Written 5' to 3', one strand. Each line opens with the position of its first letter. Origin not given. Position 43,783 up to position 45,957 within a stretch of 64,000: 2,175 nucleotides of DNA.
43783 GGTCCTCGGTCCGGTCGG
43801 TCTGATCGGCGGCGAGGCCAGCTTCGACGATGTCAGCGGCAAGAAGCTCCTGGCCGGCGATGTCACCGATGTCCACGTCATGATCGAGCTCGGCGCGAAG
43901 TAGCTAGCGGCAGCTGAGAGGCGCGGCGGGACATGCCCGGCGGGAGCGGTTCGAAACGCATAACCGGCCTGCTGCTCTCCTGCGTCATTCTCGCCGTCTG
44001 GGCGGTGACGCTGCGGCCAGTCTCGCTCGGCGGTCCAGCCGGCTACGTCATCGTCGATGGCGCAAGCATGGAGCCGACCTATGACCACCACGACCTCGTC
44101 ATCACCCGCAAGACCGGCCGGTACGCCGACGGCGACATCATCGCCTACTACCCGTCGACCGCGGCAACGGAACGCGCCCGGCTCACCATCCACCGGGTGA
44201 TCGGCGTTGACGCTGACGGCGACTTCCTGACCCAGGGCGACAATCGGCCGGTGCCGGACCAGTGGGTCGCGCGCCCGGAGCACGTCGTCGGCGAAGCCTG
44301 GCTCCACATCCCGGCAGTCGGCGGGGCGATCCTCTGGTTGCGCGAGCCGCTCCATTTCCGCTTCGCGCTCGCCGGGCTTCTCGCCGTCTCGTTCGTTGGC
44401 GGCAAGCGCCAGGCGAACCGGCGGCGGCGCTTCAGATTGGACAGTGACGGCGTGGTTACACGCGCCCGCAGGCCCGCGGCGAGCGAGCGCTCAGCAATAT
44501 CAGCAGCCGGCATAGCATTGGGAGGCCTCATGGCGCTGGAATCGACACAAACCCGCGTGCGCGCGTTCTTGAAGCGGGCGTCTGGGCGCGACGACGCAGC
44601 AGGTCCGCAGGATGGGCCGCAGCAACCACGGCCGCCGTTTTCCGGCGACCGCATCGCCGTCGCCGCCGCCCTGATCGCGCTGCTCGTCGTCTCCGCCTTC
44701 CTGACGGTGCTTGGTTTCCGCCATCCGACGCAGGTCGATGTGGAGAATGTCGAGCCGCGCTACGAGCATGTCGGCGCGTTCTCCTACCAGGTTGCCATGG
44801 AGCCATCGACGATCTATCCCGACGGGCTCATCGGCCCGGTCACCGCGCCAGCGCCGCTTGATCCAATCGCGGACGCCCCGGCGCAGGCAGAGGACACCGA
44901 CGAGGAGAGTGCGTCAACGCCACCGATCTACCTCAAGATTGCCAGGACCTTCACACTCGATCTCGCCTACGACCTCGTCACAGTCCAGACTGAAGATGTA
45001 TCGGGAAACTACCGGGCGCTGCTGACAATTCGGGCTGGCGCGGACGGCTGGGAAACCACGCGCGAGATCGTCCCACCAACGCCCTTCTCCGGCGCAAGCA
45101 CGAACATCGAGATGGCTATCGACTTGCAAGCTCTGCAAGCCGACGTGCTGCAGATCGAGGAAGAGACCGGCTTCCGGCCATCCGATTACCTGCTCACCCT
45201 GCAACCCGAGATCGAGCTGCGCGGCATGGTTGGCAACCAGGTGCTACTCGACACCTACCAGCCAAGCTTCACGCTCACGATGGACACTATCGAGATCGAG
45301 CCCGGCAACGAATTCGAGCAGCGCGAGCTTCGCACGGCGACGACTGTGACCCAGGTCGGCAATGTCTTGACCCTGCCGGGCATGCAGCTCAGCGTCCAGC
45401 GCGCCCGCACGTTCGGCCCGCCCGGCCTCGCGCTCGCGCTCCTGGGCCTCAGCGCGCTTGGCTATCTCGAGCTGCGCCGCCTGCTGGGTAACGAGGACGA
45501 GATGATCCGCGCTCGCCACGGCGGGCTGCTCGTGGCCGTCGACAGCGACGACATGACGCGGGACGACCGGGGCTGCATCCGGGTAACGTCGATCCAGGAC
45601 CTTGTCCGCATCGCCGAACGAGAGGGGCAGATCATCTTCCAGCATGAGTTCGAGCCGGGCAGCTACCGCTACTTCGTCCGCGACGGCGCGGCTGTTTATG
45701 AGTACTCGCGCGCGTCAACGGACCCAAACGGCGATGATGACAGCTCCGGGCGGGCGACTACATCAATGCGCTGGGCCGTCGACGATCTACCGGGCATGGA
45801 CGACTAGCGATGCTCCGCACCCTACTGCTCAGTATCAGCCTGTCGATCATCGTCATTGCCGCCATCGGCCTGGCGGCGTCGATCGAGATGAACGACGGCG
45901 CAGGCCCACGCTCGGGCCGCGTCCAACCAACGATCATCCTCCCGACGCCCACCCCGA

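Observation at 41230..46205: Candidate uncharacterised secreted-fibre/matrix module: two atypical OmpR regulators, two TasA-style-signal small proteins, a SipW-type peptidase fusion and a Pro/Thr-rich anchor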

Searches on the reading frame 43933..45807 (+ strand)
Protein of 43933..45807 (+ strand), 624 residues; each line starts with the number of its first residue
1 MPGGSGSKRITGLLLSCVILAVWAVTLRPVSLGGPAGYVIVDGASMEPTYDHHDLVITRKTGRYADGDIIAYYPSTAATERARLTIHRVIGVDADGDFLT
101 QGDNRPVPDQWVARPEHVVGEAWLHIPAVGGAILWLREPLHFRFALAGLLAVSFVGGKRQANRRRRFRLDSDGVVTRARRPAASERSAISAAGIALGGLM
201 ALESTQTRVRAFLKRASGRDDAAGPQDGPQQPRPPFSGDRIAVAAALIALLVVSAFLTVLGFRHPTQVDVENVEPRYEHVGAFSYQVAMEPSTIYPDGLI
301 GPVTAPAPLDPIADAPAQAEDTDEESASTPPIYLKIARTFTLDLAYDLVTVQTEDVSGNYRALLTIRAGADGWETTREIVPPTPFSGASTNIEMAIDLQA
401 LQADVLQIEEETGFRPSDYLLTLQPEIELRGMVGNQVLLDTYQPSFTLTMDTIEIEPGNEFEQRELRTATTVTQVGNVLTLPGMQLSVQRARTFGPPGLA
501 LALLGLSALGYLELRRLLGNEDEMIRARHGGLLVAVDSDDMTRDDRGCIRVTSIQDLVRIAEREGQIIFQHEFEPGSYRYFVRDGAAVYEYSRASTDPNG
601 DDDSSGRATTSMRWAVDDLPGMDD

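Call 3: search_protein_families(library=pfam, proteins=[window:43933-45807:+], max_evalue=1)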
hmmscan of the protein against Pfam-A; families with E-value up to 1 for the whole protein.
window:43933-45807:+ (624 aa): 4 families
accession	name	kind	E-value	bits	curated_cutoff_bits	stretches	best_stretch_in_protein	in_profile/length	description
PF17231.7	DUF5305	-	8.6e-14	51.9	29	1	373-591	1-217/217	Family of unknown function (DUF5305)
PF10502.14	Peptidase_S26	-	8.1e-05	23.1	22.9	1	16-94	7-82/168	Signal peptidase, peptidase S26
PF00717.28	Peptidase_S24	-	0.00018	21.7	23.3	1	33-72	32-71/116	Peptidase S24-like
PF09813.14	Coa3_cc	-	0.024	14.7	27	1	9-31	15-37/48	Cytochrome c oxidase assembly factor 3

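Call 4: search_protein_families(library=ncbifam, proteins=[window:43933-45807:+], max_evalue=1)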
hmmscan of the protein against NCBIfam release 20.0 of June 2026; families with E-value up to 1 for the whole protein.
window:43933-45807:+ (624 aa): 5 families
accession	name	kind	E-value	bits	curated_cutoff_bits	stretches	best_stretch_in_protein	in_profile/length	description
TIGR02228.1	sigpep_I_arch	equivalog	5.2e-14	52.4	51.85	1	17-154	13-150/158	signal peptidase I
TIGR02227.1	sigpep_I_bact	equivalog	1e-06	28.7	47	1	39-95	23-80/162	signal peptidase I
TIGR02754.1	sod_Ni_protease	equivalog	0.057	13.9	63.25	1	41-104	3-66/90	nickel-type superoxide dismutase maturation protease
NF042975.2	AcphenoCarb_ApcC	equivalog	0.11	10.6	1500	1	277-353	598-674/733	acetophenone carboxylase subunit gamma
NF040594.1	CPBP_fam_MrtC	equivalog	0.14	11.9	195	1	182-258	42-94/221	myxosortase MrtC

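Call 7: find_encoding_contigs(protein=window:43933-45807:+, flank=10000, max_places=6)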
Protein window:43933-45807:+ (624 aa): no gene with exactly this product is on record in the collection.

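Call 8: find_related_loci(query=window:43933-45807:+, collection=genome_contigs, flank=8000)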
Query window:43933-45807:+ (624 aa) in genome_contigs; peptide patterns used: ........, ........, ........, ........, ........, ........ (x = any residue, [..] = any of these).
93 stretches matched a pattern, but none encodes a relative of the query by tblastn (E <= 1e-3).

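Call 9: find_homologous_proteins(query=window:43933-45807:+, max_evalue=0.001)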
Query window:43933-45807:+ (624 aa): 12 proteins with E <= 0.001 among 8000 candidates.
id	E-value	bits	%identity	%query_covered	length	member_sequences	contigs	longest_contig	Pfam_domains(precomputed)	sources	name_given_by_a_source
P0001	0.0e+0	1394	100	100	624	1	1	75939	PF17231.8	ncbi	-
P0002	3.2e-243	827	61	98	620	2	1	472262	PF17231.8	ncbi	ncbi:MAG: DUF5305 family protein [Thermomicrobiales bacterium]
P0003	2.6e-100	355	37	92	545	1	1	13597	PF17231.8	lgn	-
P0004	2.0e-87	312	34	94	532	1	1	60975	PF17231.8,PF00717.29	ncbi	-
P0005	1.0e-82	297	33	57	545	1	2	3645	PF17231.8,PF00717.29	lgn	-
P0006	4.0e-81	291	33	56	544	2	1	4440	PF17231.8,PF00717.29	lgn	-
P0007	2.2e-66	243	29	93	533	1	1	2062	PF17231.8,PF00717.29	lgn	-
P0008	1.1e-46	178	28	95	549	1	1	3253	PF17231.8,PF00717.29,PF10502.15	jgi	jgi:signal peptidase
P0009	5.0e-44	169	25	58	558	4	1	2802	PF17231.8,PF00717.29,PF10502.15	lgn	-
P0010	8.0e-31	125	37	22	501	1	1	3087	PF17231.8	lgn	-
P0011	1.1e-28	118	28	42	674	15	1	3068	PF00717.29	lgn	-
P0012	9.0e-25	105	35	24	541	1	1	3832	PF17231.8,PF00717.29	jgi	jgi:signal peptidase I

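Call 10: find_encoding_contigs(protein=P0002, flank=8000, max_places=3)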
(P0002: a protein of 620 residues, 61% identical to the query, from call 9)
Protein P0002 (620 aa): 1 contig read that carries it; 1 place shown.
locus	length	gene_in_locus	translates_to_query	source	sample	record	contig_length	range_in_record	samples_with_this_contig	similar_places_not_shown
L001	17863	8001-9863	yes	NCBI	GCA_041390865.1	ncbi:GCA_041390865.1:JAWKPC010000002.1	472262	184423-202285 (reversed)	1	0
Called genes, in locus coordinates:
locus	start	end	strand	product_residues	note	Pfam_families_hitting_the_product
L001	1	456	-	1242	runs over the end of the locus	PF07995:GSDH, PF23500:DUF7133 (faint), PF08305:NPCBM, PF13205:Big_5, PF08305:NPCBM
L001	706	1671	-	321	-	PF20511:PMI_typeI_cat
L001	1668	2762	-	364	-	PF00483:NTP_transferase, PF12804:NTP_transf_3, PF22640:ManC_GMP_beta-helix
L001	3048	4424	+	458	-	PF03951:Gln-synt_N, PF00120:Gln-synt_C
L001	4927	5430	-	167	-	-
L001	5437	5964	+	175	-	PF00486:Trans_reg_C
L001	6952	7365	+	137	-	-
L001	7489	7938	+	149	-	-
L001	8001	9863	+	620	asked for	PF17231:DUF5305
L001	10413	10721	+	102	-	PF19585:DUF6092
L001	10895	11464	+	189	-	PF00881:Nitroreductase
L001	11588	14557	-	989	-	PF10646:Germane (weak), PF23621:BP74_N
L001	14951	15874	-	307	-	PF13354:Beta-lactamase2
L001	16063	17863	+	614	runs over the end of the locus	PF00496:SBP_bac_5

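Call 11: find_encoding_contigs(protein=P0004, flank=8000, max_places=3)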
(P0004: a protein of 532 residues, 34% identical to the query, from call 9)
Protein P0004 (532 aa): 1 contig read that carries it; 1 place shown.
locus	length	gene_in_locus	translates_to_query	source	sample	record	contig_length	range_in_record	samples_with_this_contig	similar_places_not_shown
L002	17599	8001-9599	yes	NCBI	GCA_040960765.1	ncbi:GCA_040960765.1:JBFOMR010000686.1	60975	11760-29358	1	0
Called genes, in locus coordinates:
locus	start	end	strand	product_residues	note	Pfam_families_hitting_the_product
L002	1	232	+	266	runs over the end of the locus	PF00290:Trp_syntA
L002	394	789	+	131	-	PF07736:CM_1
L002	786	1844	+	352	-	PF18152:DAHP_snth_FXD, PF00793:DAHP_synth_1, PF03102:NeuB (weak)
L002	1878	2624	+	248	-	PF02616:SMC_ScpA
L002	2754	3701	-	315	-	PF12911:OppC_N, PF00528:BPD_transp_1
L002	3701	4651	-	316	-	PF19300:BPD_transp_1_N, PF00528:BPD_transp_1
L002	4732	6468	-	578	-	PF00496:SBP_bac_5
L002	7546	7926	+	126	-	-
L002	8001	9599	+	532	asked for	PF00717:Peptidase_S24 (weak), PF17231:DUF5305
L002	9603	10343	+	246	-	-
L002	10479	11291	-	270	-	PF00512:HisKA, PF02518:HATPase_c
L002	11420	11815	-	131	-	PF00903:Glyoxalase, PF13468:Glyoxalase_3, PF13669:Glyoxalase_4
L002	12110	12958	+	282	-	-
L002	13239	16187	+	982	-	PF13191:AAA_16, PF20720:nSTAND3 (weak), PF08281:Sigma70_r4_2 (faint), PF13424:TPR_12 (faint), PF00196:GerE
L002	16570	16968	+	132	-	-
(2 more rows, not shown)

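Call 12: find_encoding_contigs(protein=P0003, flank=8000, max_places=3)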
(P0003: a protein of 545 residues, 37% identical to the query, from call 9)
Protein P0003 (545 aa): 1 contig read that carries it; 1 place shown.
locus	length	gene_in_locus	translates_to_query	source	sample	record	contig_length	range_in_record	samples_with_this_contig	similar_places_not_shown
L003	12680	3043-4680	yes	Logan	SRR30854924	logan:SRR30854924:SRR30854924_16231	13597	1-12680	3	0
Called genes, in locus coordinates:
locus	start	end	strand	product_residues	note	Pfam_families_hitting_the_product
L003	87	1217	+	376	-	PF01266:DAO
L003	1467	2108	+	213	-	PF00196:GerE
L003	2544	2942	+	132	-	-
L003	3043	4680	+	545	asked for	PF17231:DUF5305 (faint)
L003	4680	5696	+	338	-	-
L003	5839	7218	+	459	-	PF01946:Thi4 (weak), PF01266:DAO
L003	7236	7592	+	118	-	PF05899:Cupin_3, PF07883:Cupin_2 (weak)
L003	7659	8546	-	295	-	PF01418:HTH_6, PF01380:SIS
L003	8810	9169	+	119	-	PF06961:DUF1294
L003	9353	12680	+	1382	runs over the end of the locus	PF00989:PAS, PF08448:PAS_4, PF13188:PAS_8, PF08447:PAS_3, PF13426:PAS_9, PF08447:PAS_3, PF13185:GAF_2, PF00989:PAS, +10 more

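Call 19: find_related_loci(query=A3, collection=genome_contigs, flank=6000)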
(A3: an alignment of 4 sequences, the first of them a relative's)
Query A3 (624 aa) in genome_contigs; peptide patterns used: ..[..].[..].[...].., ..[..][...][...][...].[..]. (x = any residue, [..] = any of these).
54 stretches matched a pattern; 28 encode a relative of the query (tblastn E <= 1e-3); 28 distinct loci.
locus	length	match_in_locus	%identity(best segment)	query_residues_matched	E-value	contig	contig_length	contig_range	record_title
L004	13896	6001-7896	60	1-624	0e+0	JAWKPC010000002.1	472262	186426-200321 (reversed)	MAG: Thermomicrobiales bacterium isolate ABC1.20 ABC1.20.fa-2, whole genome shotgun sequence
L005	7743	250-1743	28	10-591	9e-50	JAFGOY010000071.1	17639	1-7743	MAG: Anaerolineae bacterium isolate Zod_Metabat.663 k87_13339532, whole genome shotgun sequence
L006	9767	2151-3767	33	3-600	9e-48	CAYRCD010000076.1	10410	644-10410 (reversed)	MAG TPA_asm: uncultured Dehalococcoidia bacterium isolate SRP119689_co1_202 genome assembly, contig: NODE_9814_length_10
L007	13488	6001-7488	29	29-605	7e-45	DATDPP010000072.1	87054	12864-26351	MAG TPA_asm: Acidimicrobiia bacterium isolate SMAG_U7924 k141_667540, whole genome shotgun sequence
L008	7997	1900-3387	27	23-591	3e-43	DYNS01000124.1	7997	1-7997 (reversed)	MAG TPA_asm: Anaerolinea sp. isolate SulCav_FS08_3_57_8 SulCav_FS08-3_5051_length_7997_cov_4.094309, whole genome shotgu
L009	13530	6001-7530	24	8-591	8e-42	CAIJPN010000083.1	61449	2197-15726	MAG: uncultured Anaerolineae bacterium isolate LaPlata-7m-b_bin-480 genome assembly, contig: bin-480:083/237, whole geno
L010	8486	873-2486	26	7-623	1e-43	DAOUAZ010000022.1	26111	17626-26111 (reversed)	MAG TPA_asm: Anaerolineales bacterium isolate H67_698 k125_297374, whole genome shotgun sequence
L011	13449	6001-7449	24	14-591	3e-35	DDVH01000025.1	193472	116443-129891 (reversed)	MAG TPA_asm: Anaerolineales bacterium UBA2317 UBA2317_contig_1656, whole genome shotgun sequence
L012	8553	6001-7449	24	18-591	1e-33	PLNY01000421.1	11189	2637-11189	MAG: Anaerolineae bacterium isolate fen_1070 73.20120800_E1D.55_contig_30025, whole genome shotgun sequence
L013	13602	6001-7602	44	9-594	6e-25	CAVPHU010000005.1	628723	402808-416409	MAG: uncultured Acidimicrobiaceae bacterium isolate MFD09964.bin.1.301 genome assembly, contig: contig_22723, whole geno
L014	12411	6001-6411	41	23-160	2e-24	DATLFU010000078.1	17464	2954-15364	MAG TPA_asm: Gaiellaceae bacterium isolate SMAG_U13596 k141_78745, whole genome shotgun sequence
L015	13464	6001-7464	37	10-591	6e-25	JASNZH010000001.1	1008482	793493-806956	MAG: Anaerolineales bacterium isolate CHLO-4 HKU-EGSB-CHLO-4_1, whole genome shotgun sequence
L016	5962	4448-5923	39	10-591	2e-24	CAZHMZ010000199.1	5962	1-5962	MAG TPA_asm: uncultured Anaerolineaceae bacterium isolate SRP192927_co3_506 genome assembly, contig: NODE_38681_length_5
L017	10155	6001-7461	30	13-591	3e-24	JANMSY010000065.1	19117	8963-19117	MAG: Anaerolineales bacterium isolate SOY_29_metabat_307 SOY_29_k141_3972758, whole genome shotgun sequence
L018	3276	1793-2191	42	9-140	3e-24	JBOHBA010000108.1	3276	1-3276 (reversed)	MAG: Gaiellaceae bacterium isolate SC-S_metawrap_bin.19 k127_6817601, whole genome shotgun sequence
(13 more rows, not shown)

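Call 54: search_solved_structures(query=A1, max_evalue=1)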
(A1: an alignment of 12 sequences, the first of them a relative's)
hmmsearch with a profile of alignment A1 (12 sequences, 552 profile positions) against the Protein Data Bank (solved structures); distinct sequences matched with E-value up to 1: 15.
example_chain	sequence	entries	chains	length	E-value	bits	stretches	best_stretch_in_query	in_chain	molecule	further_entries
7p2q_A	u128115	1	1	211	2.1e-13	52.8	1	13-150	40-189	Signal peptidase complex catalytic subunit SEC11C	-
7p2p_A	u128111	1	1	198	9.7e-12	47.3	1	33-133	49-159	Signal peptidase complex catalytic subunit SEC11A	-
9rjb_A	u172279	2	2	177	9.3e-11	44.1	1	34-133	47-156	Signal peptidase complex catalytic subunit SEC11A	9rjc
4me8_A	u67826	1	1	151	0.00036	22.3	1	36-87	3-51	Signal peptidase I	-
3k2z_A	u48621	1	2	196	0.016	16.9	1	37-72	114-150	LexA repressor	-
4nv4_A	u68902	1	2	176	0.018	16.7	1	36-87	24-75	Signal peptidase I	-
8g7y_C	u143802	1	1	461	0.072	14.7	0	358-409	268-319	Neurexin-1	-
8g7z_C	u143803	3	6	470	0.075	14.7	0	358-409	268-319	Neurexin-1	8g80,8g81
4wvh_A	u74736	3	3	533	0.11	14.1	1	36-81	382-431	Maltose-binding periplasmic protein,Signal peptidase IB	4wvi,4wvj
6a2t_A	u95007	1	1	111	0.44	12.1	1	36-71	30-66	LexA repressor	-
6a2r_A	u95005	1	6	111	0.5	11.9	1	36-71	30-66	LexA repressor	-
6a2q_A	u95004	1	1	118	0.56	11.8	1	36-71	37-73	LexA repressor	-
8qag_A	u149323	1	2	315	0.59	11.7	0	172-220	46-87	sc-CC-6-95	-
9ef1_A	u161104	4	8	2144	0.6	11.7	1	157-235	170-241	Insulin-like receptor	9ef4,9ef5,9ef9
4n31_A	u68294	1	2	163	0.94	11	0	35-79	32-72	SipA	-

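Call 80: predict_structure(alignment_id=A1)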
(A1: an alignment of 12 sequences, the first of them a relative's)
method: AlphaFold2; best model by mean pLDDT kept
length: 624 residues; sequences in the alignment: 12
mean_pLDDT: 72.2   pTM: 0.40
mean pLDDT of the five models: 72.2, 70.5, 69.1, 67.6, 67.5
residues with pLDDT >= 90: 94; 70-90: 318; 50-70: 84; < 50: 128
segments of 3 or more residues with pLDDT < 50: 1-8, 154-170, 173-204, 218-236, 308-326, 595-624
pLDDT, mean of each block of 10 residues (from residue 1): 43 64 59 69 75 87 87 70 80 87 79 87 87 74 64 46 38 40 32 39 55 55 37 51 82 84 78 79 92 86 66 42 48 87 93 86 92 89 94 92 88 87 95 83 93 86 84 79 82 86 85 76 77 75 63 87 87 79 85 53 31 34 33
secondary structure, 60 per line:
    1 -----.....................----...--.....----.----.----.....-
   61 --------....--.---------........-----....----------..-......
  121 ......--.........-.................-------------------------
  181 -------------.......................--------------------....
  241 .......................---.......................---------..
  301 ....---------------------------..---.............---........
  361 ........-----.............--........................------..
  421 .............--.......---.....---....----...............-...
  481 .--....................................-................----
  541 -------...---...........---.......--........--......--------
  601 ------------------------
elements in order: H6-26 E31-33 E36-40 E55-59 E69-72 E85-92 E98-101 E118-126 H129-137 H139-155 H194-216 H237-263 E267-289 E299-304 E337-349 E353-368 E374-386 E389-397 H398-412 E419-433 E436-442 E446-450 E454-457 E462-476 E478-481 E484-487 H488-519 H521-532 E533-536 E548-550 H554-564 E568-574 E577-584 E587-592

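Call 83: fold_search(model_id=the predicted structure, library=pdb)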
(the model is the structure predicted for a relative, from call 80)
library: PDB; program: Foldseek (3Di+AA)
matches with E <= 10: 1481; with E <= 0.001: 5
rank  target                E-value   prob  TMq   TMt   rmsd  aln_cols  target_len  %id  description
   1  7p2q_A                1.1e-04  1.00  0.17  0.58   5.5       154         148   23  Human Signal Peptidase Complex Paralog C (SPC-C) (released 2021-10-06)
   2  7p2p_A                2.3e-04  1.00  0.16  0.54   5.3       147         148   22  Human Signal Peptidase Complex Paralog A (SPC-A) (released 2021-10-06)
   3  3but                  5.9e-04  1.00  0.13  0.46   6.1       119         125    7  Crystal structure of protein Af_0446 from Archaeoglobus fulgidus (released 2008-01-15)
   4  7ok7_J                9.1e-04  0.99  0.13  0.34   9.2       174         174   10  Crystal structure of the UNC119B ARL3 complex (released 2021-06-09)
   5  3gqq_D                9.6e-04  0.97  0.12  0.31   9.6       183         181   10  Crystal structure of the human retinal protein 4 (unc-119 homolog A). Northeast Structural Genomics Consortium target  (released 2009-04-07)
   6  7ok7_I                1.0e-03  0.97  0.12  0.33   9.9       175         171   11  Crystal structure of the UNC119B ARL3 complex (released 2021-06-09)
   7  7ok7_G                1.6e-03  0.97  0.13  0.33   9.7       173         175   12  Crystal structure of the UNC119B ARL3 complex (released 2021-06-09)
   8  7ok7_H                1.6e-03  0.97  0.13  0.34  10.3       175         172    9  Crystal structure of the UNC119B ARL3 complex (released 2021-06-09)
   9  9nem_B                1.6e-03  0.96  0.12  0.31  10.5       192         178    7  Structure of Unc119-Farnesylated peptide complex (released 2025-09-03)
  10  3gqq_B                2.4e-03  0.95  0.12  0.30  10.3       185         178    8  Crystal structure of the human retinal protein 4 (unc-119 homolog A). Northeast Structural Genomics Consortium target  (released 2009-04-07)
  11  9odx                  2.4e-03  0.94  0.12  0.30   8.9       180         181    9  Structure of Unc119B in complex with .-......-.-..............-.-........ (released 2025-09-03)
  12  5hdw                  2.5e-03  1.00  0.14  0.51   8.9       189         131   10  ApaG Domain of FBxo3 (released 2016-04-06)
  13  8q2h                  3.9e-03  0.94  0.10  0.06   7.1       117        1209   19  beta-galactosidase from Bacillus circulans (released 2024-10-16)
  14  7ok7_L                4.4e-03  0.92  0.13  0.35   8.4       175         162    8  Crystal structure of the UNC119B ARL3 complex (released 2021-06-09)
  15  3gqq_E                4.9e-03  0.87  0.12  0.31   8.9       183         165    8  Crystal structure of the human retinal protein 4 (unc-119 homolog A). Northeast Structural Genomics Consortium target  (released 2009-04-07)
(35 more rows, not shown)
